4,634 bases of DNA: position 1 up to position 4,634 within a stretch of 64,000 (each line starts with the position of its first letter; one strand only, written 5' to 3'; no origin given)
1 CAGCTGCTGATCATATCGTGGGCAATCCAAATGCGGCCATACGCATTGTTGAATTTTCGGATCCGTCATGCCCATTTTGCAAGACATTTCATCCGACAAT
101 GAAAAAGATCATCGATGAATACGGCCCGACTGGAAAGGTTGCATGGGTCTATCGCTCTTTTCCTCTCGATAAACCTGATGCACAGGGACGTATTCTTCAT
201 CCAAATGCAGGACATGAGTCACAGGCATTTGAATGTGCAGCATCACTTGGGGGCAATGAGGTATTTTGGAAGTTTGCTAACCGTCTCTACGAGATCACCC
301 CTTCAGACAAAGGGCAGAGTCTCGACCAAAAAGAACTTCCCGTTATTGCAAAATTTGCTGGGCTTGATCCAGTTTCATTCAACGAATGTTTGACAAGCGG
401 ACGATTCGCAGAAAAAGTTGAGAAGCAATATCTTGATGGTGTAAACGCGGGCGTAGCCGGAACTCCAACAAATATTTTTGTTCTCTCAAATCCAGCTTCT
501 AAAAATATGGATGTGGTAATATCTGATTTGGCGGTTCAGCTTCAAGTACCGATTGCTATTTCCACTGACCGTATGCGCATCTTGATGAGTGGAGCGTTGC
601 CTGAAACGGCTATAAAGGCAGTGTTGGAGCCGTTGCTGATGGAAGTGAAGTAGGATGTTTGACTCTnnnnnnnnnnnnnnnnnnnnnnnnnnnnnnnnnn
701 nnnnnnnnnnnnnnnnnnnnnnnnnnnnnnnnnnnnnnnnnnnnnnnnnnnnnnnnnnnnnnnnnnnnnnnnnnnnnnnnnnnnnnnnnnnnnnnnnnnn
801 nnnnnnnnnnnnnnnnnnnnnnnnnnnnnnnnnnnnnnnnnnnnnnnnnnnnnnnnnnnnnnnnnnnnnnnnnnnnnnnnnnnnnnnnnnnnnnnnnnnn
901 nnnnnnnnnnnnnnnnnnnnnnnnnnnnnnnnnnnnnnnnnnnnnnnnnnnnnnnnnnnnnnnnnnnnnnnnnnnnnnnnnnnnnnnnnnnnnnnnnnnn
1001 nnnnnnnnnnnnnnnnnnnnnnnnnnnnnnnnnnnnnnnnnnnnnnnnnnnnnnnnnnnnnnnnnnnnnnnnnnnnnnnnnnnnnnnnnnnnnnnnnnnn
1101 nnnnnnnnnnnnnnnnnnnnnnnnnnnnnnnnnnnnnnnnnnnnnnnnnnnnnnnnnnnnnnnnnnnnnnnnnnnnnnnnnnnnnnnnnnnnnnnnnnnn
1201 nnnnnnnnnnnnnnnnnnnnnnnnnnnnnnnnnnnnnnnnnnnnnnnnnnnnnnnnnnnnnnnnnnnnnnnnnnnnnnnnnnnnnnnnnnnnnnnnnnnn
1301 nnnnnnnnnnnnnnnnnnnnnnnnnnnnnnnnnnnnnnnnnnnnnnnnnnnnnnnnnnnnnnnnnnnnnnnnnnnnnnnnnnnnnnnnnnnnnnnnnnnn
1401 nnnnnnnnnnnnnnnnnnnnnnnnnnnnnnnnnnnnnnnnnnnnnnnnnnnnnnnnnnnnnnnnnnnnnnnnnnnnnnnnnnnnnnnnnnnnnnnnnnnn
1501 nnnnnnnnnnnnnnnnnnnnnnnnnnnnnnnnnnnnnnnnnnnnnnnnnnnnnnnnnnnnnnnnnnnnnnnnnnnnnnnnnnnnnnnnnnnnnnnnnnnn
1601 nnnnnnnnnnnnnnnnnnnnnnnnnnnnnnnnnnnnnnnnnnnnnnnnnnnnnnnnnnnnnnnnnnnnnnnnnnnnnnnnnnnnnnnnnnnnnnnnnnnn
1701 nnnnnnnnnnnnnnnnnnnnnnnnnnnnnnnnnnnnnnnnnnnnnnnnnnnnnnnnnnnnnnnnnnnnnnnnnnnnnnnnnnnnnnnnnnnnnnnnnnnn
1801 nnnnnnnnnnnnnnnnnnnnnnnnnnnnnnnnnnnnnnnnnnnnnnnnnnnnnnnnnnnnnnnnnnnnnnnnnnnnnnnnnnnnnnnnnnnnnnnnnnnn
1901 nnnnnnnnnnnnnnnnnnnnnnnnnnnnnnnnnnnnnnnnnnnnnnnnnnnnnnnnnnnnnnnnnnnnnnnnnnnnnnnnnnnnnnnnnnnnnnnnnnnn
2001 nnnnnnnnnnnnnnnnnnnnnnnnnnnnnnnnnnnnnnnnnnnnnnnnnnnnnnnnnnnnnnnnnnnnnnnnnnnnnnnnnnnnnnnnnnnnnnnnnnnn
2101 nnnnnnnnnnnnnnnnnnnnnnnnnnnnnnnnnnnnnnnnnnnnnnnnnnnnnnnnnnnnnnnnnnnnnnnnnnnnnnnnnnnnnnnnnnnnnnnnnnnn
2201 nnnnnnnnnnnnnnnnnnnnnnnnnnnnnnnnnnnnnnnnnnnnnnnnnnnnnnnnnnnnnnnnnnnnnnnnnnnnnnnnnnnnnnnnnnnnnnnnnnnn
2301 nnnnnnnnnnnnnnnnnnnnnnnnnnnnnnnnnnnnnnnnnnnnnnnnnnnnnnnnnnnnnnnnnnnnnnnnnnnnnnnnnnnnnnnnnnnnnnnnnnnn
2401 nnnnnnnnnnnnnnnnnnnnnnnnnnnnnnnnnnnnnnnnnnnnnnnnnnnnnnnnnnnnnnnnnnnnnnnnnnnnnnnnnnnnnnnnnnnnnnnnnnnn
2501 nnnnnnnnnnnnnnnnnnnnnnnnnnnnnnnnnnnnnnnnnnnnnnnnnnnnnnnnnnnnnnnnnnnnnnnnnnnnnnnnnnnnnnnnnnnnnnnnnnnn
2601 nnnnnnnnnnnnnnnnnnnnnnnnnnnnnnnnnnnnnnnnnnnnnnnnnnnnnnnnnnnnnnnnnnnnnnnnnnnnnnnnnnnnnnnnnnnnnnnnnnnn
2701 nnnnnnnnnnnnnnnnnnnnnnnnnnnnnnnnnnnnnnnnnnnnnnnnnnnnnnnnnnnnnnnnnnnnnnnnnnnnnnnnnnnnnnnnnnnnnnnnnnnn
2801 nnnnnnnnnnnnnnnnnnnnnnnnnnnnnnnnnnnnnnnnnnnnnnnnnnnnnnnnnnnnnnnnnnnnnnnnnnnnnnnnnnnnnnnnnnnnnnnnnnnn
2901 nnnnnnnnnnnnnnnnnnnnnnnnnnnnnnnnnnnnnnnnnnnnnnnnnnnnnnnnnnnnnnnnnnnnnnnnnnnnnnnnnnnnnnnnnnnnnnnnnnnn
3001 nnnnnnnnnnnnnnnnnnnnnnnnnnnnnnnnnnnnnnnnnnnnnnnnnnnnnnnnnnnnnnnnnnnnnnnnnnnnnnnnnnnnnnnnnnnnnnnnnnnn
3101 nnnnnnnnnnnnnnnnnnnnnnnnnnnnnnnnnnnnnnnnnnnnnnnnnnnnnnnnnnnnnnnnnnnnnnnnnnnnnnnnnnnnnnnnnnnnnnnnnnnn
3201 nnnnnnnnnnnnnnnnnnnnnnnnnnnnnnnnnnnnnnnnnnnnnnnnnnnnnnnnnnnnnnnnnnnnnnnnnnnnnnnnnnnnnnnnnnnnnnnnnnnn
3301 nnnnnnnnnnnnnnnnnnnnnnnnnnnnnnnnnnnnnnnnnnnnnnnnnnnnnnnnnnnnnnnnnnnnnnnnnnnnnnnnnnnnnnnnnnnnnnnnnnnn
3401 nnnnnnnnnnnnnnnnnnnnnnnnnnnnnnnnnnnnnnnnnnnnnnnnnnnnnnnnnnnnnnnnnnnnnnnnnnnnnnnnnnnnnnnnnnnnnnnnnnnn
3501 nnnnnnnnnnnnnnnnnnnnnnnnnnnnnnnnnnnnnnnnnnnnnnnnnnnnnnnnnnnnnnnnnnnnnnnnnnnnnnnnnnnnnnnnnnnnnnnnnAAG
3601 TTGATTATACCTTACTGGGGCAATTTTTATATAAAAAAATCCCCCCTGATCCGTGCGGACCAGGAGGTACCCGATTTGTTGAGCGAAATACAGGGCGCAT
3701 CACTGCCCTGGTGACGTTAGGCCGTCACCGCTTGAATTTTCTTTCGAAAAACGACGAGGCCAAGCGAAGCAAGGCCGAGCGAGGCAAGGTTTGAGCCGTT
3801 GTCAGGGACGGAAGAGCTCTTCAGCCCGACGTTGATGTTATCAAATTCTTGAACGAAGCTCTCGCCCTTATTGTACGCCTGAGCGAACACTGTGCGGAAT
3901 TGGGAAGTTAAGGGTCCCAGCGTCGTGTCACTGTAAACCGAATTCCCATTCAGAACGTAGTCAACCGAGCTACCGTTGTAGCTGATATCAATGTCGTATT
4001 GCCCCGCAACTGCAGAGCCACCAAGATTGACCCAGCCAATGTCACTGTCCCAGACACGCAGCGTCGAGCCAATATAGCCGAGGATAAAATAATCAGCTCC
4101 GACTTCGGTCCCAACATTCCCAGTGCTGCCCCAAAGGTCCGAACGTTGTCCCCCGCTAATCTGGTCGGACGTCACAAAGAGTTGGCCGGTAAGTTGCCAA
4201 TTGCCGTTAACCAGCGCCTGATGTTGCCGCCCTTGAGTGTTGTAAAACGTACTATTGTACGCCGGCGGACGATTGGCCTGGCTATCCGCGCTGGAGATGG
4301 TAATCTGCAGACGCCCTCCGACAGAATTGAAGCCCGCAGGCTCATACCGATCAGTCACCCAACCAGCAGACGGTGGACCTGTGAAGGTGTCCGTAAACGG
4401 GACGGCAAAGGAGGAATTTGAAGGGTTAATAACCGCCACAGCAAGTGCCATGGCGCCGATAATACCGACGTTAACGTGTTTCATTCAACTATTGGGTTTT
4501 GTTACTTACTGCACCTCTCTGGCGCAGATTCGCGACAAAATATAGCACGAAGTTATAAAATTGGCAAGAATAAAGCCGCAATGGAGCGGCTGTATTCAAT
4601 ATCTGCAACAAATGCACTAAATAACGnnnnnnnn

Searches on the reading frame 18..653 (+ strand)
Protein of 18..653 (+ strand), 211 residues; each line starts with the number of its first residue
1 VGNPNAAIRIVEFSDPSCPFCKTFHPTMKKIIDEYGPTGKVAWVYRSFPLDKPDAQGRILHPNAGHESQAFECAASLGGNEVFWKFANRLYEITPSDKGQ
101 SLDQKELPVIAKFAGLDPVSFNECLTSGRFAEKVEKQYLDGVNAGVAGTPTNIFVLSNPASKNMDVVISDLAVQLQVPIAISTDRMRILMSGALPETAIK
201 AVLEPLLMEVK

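Call 72: search_protein_families(library=pfam, proteins=[window:18-653:+], max_evalue=0.0001)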
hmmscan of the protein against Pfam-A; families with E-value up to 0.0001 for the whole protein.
window:18-653:+ (211 aa): 3 families
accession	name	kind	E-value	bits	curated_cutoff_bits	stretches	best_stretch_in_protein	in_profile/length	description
PF13462.12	Thioredoxin_4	-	7.9e-19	68.9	23.2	1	1-151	8-142/165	Thioredoxin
PF01323.26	DSBA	-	1.4e-13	51.5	25.6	1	10-153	2-171/191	DSBA-like thioredoxin domain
PF13098.12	Thioredoxin_2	-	3e-05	24.7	27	0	10-154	9-81/104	Thioredoxin-like domain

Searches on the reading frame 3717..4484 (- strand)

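Call 15: search_protein_families(library=pfam, proteins=[window:3717-4484:-], max_evalue=0.00001)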
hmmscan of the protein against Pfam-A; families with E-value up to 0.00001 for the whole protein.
window:3717-4484:- (255 aa): 0 families

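Call 78: search_protein_families(library=pfam, proteins=[window:3717-4484:-], max_evalue=0.5)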
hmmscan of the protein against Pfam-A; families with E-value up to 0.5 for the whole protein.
window:3717-4484:- (255 aa): 1 family
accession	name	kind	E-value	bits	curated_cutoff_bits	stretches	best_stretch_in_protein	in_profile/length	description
PF18205.6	VPDSG-CTERM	-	0.11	12.8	25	1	225-250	1-26/26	VPDSG-CTERM motif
